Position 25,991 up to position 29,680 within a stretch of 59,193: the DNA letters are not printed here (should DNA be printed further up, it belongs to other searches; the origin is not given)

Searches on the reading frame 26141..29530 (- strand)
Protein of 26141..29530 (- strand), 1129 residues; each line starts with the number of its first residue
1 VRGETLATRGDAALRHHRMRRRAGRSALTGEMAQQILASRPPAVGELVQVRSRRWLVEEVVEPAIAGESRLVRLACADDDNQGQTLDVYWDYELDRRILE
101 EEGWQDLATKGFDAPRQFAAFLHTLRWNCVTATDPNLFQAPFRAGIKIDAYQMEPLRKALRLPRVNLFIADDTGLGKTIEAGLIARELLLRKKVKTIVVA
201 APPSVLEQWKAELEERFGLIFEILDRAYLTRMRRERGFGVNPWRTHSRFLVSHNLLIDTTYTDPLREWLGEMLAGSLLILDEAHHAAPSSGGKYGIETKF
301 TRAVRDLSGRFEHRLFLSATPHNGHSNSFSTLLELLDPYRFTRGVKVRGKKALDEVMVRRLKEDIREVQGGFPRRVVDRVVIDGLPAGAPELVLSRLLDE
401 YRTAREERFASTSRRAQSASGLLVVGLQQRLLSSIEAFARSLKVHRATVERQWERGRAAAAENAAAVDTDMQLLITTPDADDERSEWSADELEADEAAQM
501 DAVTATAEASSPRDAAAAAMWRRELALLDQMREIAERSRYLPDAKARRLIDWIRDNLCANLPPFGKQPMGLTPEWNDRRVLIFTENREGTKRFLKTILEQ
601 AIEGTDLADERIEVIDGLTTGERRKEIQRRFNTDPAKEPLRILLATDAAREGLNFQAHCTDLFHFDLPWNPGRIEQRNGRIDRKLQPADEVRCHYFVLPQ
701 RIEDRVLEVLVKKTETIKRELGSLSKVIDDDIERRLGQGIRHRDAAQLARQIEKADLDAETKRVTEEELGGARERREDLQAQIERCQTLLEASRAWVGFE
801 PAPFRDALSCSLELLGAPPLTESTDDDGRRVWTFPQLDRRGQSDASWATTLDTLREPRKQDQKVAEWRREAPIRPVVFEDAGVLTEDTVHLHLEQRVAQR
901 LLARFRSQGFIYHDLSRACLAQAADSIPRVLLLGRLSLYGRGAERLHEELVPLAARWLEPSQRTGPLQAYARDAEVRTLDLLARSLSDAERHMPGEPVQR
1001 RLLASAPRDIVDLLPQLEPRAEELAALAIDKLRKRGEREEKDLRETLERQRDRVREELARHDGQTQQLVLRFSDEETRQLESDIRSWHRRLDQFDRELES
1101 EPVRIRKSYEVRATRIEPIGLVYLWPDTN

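Call 6: search_protein_families(library=pfam, proteins=[window:26141-29530:-], max_evalue=0.01)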
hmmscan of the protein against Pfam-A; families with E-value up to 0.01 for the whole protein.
window:26141-29530:- (1129 aa): 5 families
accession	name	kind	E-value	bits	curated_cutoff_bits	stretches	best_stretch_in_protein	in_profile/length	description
PF00271.37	Helicase_C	-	1.3e-14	54.8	23.5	1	576-683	14-108/110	Helicase conserved C-terminal domain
PF00176.29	SNF2-rel_dom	-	2.4e-11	43.7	24.9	1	163-342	16-184/290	SNF2-related domain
PF04851.21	ResIII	-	4.8e-07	30.3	22.5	1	147-322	3-163/164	Type III restriction enzyme, res subunit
PF00270.35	DEAD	-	9.8e-07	29.1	26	1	164-322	14-161/167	DEAD/DEAH box helicase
PF13872.12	AAA_34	-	0.0002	20.8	27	1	164-320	60-223/306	P-loop containing NTP hydrolase pore-1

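Call 7: search_protein_families(library=padloc, proteins=[window:26141-29530:-], max_evalue=0.01)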
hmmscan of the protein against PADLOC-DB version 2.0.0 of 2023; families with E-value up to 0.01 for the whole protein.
window:26141-29530:- (1129 aa): 41 families (the best 25 are shown)
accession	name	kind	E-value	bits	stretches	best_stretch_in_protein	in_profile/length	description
PDLC02621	DrmD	-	0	1024.9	1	37-1128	8-1036/1040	DrmD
PDLC02572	DrmA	-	6.6e-163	542.1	1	38-1127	10-1035/1043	DrmA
PDLC02632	DrmD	-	1e-139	465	1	41-697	15-637/662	DrmD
PDLC02633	DrmD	-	3e-125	417.2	1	41-906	11-834/839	DrmD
PDLC02618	DrmD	-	3.8e-105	349.2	1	44-293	6-255/273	DrmD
PDLC02622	DrmD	-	1.6e-87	292.1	1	41-371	15-349/422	DrmD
PDLC02624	DrmD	-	3e-87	291.7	1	186-822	3-596/652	DrmD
PDLC00659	HmaA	-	2.2e-60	202.6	1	167-723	125-648/1176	SNF2 helicase / DEAD-box helicase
PDLC02500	BrxHI|BrxHII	-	4.9e-53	178.9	1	136-722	79-610/933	BrxHI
PDLC02504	BrxHI|BrxHII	-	5.5e-51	171.6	1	146-766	108-665/971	BrxHII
PDLC02853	DpdE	-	5.3e-47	158.4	1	141-729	87-644/985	DpdE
PDLC02620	DrmD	-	2.5e-43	146.2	2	158-446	111-389/1060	DrmD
PDLC02625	DrmD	-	1.2e-42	144.5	1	330-1110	67-764/792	DrmD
PDLC02840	DpdE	-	7.5e-37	125.1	3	143-220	155-233/1091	DpdE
PDLC02623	DrmD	-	4.7e-36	122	2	151-342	105-300/1040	DrmD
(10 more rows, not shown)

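Call 84: search_dna_similar(query=window:26141-29530:-, collection=plasmids, mode=protein, max_rows=15, max_evalue=1e-50)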
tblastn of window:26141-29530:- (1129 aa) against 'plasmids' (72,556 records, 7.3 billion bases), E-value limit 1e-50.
Records with a match: 31; places in all: 31; records where one place covers at least 80% of the query: 19.
Best place of each record, by identity: <60% 31.
By first word of the organism name: Nostoc 4; Planktothrix 3; Calothrix 2; Ensifer 2; Trichormus 2; Candidatus 1; Scytonema 1; Synechococcus 1; Acidibrevibacterium 1; Methylocystis 1; and 13 more.
By predicted mobility (MOB-suite, as given by PLSDB): non-mobilizable 17; conjugative 10; mobilizable 4.
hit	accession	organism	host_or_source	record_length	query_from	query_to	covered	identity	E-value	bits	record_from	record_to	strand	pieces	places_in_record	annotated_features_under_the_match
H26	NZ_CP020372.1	Candidatus Thiodictyon syntrophicum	meromictic lake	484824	34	1129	97%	56.7%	0e+0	1039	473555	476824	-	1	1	SNF2-related protein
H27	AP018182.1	Nostoc carneum NIES-2107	-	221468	45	1126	96%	52.2%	0e+0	1000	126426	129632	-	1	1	SNF2-related helicase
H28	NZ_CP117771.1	Nostoc sp. UHCC 0926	whole organism,lichen surface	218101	45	1126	96%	52.2%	0e+0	993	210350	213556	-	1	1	drmD: DISARM system SNF2-like helicase DrmD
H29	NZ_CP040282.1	Nostoc sp. C057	Phaeoceros,pure culture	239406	43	1126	96%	51.3%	0e+0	994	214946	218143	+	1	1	drmD: DISARM system SNF2-like helicase DrmD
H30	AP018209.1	Calothrix brevissima NIES-22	-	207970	45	1126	96%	51.4%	0e+0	1011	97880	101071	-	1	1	SNF2-related helicase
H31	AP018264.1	Scytonema sp. NIES-4073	-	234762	45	1126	96%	51.4%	0e+0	998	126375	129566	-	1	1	SNF2-related helicase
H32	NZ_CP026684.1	Nostoc sp. 'Peltigera membranacea cyanobiont' N6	Lichen thallus,Peltigera membranacea ...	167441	45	1126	96%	51.4%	0e+0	998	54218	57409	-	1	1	drmD: DISARM system SNF2-like helicase DrmD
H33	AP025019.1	Calothrix sp. PCC 7716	-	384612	45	1129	96%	49.3%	0e+0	970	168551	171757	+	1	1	SNF2-related Helicase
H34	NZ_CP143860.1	Synechococcus elongatus IITB7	whole organism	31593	45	1129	96%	47.7%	0e+0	865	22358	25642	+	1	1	drmD: DISARM system SNF2-like helicase DrmD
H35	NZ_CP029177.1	Acidibrevibacterium fodinaquatile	cell culture,acidic mine water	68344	45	1126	96%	47.2%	0e+0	779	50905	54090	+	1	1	drmD: DISARM system SNF2-like helicase DrmD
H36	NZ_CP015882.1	Ensifer adhaerens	silty clay loam soil (pH 6.1)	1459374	30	1129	97%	45.7%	0e+0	749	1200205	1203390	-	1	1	none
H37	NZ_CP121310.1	Ensifer adhaerens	bacterial colony,soil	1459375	30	1129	97%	45.7%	0e+0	749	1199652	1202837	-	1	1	none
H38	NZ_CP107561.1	Methylocystis sp. MJC1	whole organism,Alpine Peat Bogs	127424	45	1126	96%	46.4%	0e+0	756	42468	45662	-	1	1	drmD: DISARM system SNF2-like helicase DrmD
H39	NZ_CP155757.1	Sphingomonas parapaucimobilis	Chinese cabbage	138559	42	1125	96%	45.4%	0e+0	678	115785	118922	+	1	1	drmD: DISARM system SNF2-like helicase DrmD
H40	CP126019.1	Bradyrhizobium japonicum USDA 123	Glycine max,soybean,root nodule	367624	29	1129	98%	41.5%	0e+0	684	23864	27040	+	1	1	drmD: DISARM system SNF2-like helicase DrmD | hypothetical protein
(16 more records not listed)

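Call 86: get_annotated_region(hit=H26, flank=9000)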
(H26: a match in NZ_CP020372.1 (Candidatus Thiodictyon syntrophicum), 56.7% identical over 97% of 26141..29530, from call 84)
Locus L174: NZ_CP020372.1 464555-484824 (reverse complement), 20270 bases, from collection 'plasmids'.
description: Candidatus Thiodictyon syntrophicum strain Cad16T plasmid pTs485, complete sequence
organism: Candidatus Thiodictyon syntrophicum (NCBI taxid 1166950)
taxonomy: Bacteria; Pseudomonadota; Gammaproteobacteria; Chromatiales; Chromatiaceae; Thiodictyon; Candidatus Thiodictyon syntrophicum
host: -; source: meromictic lake; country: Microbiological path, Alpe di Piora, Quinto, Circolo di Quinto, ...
typing (MOB-suite, as given by PLSDB): non-mobilizable
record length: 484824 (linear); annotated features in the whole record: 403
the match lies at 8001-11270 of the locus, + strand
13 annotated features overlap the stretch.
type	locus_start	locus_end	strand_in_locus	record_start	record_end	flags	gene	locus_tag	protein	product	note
CDS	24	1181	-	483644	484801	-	-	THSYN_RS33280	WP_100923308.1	AAA family ATPase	-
CDS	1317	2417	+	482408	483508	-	-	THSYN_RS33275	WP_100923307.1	hypothetical protein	-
CDS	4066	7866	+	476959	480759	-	-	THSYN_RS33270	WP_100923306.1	EAL domain-containing protein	-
CDS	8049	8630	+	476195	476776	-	-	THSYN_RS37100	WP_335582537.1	SNF2-related protein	-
CDS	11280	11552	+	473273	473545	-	-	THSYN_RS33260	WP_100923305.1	hypothetical protein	-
CDS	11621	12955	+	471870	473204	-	-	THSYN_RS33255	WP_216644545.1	ISAs1 family transposase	-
CDS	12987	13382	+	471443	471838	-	-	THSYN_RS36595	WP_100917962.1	hypothetical protein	-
CDS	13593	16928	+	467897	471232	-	-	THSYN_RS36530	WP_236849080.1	DNA methyltransferase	-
CDS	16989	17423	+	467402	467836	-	-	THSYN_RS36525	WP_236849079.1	hypothetical protein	-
CDS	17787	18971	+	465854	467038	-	-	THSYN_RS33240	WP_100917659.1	ISAs1 family transposase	-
CDS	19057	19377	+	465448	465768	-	-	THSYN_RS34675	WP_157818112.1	hypothetical protein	-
CDS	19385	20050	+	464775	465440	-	-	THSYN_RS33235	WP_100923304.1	type II toxin-antitoxin system MqsA family antitoxin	-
CDS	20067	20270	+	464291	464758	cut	-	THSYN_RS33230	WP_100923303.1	protein-export chaperone SecB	-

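Call 87: get_annotated_region(hit=H28, flank=9000)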
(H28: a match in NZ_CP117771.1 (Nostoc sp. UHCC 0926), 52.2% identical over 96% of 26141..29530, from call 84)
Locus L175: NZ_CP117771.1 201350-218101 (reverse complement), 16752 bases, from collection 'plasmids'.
description: Nostoc sp. UHCC 0926 plasmid pn3, complete sequence
organism: Nostoc sp. UHCC 0926 (NCBI taxid 3025190)
taxonomy: Bacteria; Cyanobacteriota; Cyanophyceae; Nostocales; Nostocaceae; Nostoc; Nostoc sp. UHCC 0926
host: -; source: whole organism,lichen surface; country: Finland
typing (MOB-suite, as given by PLSDB): conjugative; relaxase MOBP; mating-pair formation MPF_T
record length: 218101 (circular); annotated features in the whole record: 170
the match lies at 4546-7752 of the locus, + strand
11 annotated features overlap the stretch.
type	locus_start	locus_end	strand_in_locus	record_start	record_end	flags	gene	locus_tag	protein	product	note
CDS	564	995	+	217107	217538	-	-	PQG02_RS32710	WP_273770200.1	YciI family protein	-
CDS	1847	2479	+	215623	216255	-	-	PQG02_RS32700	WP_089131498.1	glutathione S-transferase family protein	GO:0006749 - glutathione metabolic process [Evidence IEA]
CDS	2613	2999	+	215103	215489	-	-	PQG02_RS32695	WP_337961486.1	DUF1579 domain-containing protein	-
CDS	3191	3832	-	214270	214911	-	-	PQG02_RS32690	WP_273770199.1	hypothetical protein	-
CDS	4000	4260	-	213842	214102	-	-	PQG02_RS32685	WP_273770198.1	hypothetical protein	-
CDS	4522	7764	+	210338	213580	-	drmD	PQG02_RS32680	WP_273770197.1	DISARM system SNF2-like helicase DrmD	-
CDS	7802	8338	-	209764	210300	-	-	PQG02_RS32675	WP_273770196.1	hypothetical protein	-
CDS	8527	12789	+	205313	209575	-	-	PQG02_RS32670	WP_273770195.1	DNA methyltransferase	-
CDS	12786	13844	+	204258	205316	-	-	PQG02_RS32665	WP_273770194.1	ATP-binding protein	-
CDS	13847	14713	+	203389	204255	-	-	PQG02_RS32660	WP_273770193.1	hypothetical protein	-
CDS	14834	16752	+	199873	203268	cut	drmA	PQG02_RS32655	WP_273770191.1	DISARM system helicase DrmA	-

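Call 88: get_annotated_region(hit=H35, flank=9000)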
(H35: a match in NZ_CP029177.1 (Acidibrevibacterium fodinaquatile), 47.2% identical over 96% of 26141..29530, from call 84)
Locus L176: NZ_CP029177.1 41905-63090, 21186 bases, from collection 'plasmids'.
description: Acidibrevibacterium fodinaquatile strain G45-3 plasmid unnamed1, complete sequence
organism: Acidibrevibacterium fodinaquatile (NCBI taxid 1969806)
taxonomy: Bacteria; Pseudomonadota; Alphaproteobacteria; Rhodospirillales; Acetobacteraceae; Acidibrevibacterium; Acidibrevibacterium fodinaquatile
host: -; source: cell culture,acidic mine water; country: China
typing (MOB-suite, as given by PLSDB): non-mobilizable
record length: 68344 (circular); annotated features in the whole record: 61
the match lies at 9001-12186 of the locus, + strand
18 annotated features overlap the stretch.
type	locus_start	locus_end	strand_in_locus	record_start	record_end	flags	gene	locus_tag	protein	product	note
CDS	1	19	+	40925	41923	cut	nadA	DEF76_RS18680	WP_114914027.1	quinolinate synthase NadA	GO:0009435 - NAD biosynthetic process [Evidence IEA]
CDS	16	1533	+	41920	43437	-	-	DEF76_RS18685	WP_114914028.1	FAD-binding protein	-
CDS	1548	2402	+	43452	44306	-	nadC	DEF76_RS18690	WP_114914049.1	carboxylating nicotinate-nucleotide diphosphorylase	GO:0019363 - pyridine nucleotide biosynthetic process [Evidence IEA]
CDS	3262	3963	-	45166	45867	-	istB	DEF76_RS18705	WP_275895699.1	IS21-like element helper ATPase IstB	-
CDS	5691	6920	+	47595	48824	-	-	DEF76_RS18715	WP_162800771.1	AAA family ATPase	-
CDS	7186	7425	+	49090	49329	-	-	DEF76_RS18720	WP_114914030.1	Arc family DNA-binding protein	-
CDS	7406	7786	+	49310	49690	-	-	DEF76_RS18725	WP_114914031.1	type II toxin-antitoxin system VapC family toxin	-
CDS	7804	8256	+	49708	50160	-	-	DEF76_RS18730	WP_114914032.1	hypothetical protein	-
CDS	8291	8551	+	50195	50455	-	-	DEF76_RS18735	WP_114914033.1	ribbon-helix-helix domain-containing protein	-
CDS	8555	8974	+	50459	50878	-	-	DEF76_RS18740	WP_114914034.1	putative toxin-antitoxin system toxin component, PIN family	-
CDS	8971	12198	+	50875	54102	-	drmD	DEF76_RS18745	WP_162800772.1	DISARM system SNF2-like helicase DrmD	-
CDS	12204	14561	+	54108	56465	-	-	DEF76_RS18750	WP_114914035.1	N-6 DNA methylase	GO:0006306 - DNA methylation [Evidence IEA]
CDS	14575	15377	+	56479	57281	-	-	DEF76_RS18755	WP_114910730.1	IS5 family transposase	-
CDS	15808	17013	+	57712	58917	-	-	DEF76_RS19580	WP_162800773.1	type IIL restriction-modification enzyme MmeI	-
CDS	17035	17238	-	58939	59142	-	-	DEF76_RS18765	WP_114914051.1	DUF2188 domain-containing protein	-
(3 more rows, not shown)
